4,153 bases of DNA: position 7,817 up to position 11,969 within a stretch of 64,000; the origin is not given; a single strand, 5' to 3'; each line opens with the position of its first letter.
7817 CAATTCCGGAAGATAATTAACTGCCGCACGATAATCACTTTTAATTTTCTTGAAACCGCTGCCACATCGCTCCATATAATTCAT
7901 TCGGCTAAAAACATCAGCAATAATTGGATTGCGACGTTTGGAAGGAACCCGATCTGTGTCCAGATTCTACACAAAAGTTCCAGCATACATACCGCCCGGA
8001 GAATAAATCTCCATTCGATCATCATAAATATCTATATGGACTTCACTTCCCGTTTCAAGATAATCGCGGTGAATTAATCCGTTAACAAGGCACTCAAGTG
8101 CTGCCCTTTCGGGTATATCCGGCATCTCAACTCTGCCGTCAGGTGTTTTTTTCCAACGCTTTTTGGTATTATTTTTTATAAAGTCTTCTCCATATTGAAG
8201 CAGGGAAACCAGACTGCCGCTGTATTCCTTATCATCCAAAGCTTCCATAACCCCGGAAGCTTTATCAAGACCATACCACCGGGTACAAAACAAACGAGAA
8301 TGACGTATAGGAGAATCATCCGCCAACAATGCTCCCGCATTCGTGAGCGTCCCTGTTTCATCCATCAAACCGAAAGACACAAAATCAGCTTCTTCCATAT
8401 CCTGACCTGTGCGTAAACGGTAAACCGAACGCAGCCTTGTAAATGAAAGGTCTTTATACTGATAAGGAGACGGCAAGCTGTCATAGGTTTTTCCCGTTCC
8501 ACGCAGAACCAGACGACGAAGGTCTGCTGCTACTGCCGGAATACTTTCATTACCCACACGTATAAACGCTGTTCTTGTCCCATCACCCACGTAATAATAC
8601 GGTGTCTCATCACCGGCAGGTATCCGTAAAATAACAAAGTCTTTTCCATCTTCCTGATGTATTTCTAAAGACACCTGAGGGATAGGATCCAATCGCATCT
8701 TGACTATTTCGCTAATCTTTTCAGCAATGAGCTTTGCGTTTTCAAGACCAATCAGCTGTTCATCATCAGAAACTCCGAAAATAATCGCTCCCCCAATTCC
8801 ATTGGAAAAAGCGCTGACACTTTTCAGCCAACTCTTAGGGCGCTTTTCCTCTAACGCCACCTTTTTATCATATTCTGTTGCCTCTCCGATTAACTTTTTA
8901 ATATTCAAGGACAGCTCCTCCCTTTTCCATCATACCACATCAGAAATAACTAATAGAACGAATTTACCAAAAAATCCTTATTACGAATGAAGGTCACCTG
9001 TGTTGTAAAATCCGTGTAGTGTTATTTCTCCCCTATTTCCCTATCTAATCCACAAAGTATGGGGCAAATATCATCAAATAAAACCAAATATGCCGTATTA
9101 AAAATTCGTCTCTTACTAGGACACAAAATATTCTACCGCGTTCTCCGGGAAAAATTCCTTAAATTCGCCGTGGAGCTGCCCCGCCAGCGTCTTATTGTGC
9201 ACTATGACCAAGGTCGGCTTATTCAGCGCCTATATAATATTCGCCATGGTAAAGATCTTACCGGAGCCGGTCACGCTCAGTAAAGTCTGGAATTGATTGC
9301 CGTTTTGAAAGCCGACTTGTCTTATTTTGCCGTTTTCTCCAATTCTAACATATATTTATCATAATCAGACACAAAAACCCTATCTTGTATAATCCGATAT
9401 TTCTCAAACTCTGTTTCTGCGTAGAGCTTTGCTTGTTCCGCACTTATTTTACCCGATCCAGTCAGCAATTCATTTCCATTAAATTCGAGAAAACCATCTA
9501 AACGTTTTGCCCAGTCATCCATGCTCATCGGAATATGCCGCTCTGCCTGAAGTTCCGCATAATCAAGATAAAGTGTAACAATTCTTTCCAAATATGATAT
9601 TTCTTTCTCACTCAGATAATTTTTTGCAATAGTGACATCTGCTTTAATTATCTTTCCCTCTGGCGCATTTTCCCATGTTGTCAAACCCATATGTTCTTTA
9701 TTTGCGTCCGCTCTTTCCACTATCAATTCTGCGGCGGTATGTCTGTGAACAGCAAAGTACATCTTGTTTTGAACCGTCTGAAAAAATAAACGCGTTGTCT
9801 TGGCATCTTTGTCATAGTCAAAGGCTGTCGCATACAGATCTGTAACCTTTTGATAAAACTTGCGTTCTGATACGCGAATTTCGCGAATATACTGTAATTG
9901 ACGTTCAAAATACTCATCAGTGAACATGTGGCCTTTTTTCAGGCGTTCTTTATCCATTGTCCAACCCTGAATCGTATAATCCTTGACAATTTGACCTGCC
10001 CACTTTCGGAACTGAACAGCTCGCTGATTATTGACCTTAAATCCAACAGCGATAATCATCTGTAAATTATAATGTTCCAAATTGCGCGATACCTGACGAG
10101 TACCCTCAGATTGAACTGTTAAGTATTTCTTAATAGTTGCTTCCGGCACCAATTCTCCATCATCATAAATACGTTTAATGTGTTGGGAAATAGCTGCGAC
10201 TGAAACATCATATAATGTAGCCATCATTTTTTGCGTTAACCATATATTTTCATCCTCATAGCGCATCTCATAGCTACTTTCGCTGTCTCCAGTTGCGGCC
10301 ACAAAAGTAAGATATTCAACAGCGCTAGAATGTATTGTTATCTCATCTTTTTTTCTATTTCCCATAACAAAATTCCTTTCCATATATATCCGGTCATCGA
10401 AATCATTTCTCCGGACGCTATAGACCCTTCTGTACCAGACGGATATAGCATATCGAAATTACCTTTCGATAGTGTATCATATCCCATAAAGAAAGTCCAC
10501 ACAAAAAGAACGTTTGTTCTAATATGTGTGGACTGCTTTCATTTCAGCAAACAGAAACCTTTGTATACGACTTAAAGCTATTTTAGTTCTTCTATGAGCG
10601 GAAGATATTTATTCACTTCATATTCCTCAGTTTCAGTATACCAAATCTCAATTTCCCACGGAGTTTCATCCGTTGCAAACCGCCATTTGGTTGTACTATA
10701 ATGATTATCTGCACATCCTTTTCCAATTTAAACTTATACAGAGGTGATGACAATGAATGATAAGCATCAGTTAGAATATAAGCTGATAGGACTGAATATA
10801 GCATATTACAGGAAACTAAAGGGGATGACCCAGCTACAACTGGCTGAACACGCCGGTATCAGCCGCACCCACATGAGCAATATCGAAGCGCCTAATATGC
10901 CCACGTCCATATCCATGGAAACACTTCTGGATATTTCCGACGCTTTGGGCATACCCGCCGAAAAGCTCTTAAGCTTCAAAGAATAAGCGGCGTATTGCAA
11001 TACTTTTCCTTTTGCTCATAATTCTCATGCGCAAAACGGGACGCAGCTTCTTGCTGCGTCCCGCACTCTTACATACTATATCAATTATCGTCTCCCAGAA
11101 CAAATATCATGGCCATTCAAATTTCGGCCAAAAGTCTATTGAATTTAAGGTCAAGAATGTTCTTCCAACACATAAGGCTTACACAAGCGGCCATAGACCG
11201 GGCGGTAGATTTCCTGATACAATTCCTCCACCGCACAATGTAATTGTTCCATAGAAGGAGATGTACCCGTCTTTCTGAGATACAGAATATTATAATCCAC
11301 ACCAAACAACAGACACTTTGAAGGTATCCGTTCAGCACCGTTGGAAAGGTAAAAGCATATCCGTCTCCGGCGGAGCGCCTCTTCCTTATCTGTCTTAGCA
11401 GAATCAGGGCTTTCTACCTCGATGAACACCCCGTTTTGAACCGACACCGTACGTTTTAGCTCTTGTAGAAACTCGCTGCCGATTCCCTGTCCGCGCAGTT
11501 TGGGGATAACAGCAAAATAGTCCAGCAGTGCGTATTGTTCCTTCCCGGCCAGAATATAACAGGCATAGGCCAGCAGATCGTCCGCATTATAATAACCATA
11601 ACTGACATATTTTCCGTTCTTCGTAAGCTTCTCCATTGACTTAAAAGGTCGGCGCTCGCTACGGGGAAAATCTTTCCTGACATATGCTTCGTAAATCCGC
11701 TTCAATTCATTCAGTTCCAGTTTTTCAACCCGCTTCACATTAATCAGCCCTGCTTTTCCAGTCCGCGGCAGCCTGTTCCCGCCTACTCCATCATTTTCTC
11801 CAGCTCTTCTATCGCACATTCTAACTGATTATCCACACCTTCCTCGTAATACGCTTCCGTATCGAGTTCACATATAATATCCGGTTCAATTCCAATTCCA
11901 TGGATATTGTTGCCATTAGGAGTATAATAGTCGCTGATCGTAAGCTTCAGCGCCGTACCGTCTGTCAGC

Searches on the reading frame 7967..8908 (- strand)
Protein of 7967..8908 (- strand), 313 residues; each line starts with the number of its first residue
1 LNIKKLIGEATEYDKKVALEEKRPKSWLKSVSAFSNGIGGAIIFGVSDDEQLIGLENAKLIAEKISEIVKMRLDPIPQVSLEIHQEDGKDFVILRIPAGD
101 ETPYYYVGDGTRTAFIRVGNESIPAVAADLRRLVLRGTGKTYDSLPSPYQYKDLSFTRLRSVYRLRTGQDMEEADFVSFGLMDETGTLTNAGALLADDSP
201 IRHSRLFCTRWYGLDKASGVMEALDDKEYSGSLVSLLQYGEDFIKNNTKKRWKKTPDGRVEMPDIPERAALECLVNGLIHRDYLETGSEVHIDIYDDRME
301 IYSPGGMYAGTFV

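Call 39: search_protein_families(library=pfam, proteins=[window:7967-8908:-], max_evalue=0.01)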
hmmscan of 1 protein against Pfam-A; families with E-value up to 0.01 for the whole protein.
window:7967-8908:- (313 aa): 2 families
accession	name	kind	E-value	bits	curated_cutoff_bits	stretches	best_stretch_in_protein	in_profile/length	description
PF04326.19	SLFN_AlbA_2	-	8.5e-19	68.7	25.3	1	10-124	2-116/118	Schlafen, AlbA_2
PF13749.12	HATPase_c_4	-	3.7e-07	30.5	26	1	287-311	1-25/89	Putative ATP-dependent DNA helicase recG C-terminal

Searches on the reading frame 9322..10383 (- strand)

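Call 37: search_protein_families(library=pfam, proteins=[window:9322-10383:-], max_evalue=0.01)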
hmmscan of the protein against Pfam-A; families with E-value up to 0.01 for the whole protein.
window:9322-10383:- (353 aa): 1 family
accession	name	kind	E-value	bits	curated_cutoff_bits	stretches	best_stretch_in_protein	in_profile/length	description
PF13310.11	Virulence_RhuM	-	3e-108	361.3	33.7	1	82-334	1-248/252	Virulence protein RhuM family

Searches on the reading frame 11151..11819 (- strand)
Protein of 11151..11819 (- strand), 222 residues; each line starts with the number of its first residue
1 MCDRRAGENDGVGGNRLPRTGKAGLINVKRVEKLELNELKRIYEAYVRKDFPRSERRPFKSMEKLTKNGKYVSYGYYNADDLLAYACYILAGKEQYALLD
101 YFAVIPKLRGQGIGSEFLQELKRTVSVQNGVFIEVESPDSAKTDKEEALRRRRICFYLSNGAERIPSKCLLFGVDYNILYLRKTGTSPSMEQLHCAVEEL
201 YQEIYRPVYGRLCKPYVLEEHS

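Call 37: search_protein_families(library=pfam, proteins=[window:11151-11819:-], max_evalue=0.01)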
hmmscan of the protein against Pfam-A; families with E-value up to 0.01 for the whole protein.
window:11151-11819:- (222 aa): 3 families
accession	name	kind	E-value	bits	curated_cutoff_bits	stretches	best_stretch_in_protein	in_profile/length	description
PF00583.31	Acetyltransf_1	-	3.2e-07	31.1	20.7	1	41-135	3-100/116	Acetyltransferase (GNAT) family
PF13508.13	Acetyltransf_7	-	8e-06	26.6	27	1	77-161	9-81/84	Acetyltransferase (GNAT) domain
PF13673.13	Acetyltransf_10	-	0.00077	19.9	23.6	1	60-141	20-98/128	Acetyltransferase (GNAT) domain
